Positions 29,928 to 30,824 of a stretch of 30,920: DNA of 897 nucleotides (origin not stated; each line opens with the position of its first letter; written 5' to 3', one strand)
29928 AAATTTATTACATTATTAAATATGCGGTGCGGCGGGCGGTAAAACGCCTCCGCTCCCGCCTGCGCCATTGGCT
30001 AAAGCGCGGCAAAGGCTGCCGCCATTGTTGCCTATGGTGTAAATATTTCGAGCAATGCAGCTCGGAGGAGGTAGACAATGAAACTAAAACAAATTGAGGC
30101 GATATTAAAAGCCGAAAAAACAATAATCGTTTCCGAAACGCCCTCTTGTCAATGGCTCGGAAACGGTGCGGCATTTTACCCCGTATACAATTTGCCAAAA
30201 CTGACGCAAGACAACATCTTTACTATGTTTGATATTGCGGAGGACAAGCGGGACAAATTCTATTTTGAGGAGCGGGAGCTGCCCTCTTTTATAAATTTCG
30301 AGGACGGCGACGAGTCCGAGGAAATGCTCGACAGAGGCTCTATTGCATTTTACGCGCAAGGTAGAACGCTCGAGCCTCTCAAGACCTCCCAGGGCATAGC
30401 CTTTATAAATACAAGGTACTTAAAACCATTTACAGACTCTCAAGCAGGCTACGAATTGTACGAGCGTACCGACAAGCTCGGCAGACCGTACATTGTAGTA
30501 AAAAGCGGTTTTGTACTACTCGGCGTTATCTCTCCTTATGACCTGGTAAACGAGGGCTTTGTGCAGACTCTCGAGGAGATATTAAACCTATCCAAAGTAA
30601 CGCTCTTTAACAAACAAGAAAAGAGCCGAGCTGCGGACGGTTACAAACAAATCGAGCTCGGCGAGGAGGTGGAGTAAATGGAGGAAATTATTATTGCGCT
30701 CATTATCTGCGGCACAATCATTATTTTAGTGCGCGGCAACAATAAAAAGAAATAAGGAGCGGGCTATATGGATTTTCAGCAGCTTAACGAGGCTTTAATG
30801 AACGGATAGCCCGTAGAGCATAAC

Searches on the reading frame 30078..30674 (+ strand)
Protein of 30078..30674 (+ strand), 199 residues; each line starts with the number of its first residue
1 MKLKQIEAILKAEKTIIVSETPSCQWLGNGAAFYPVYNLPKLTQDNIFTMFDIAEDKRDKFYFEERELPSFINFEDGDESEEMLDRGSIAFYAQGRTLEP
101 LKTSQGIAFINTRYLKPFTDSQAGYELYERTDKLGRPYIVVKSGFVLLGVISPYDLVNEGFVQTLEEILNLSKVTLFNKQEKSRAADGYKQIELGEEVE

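Call 32: search_protein_families(library=pfam, proteins=[window:30078-30674:+], max_evalue=0.001)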
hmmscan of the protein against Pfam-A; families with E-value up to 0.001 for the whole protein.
window:30078-30674:+ (199 aa): 0 families

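Call 64: search_protein_families(library=phrogs, proteins=[window:30078-30674:+], max_evalue=0.001)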
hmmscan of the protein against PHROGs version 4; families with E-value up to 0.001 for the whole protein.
window:30078-30674:+ (199 aa): 1 family
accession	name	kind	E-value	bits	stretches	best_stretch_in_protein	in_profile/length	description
phrog_24518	-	unknown function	1.5e-68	231.5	1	1-193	1-205/211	-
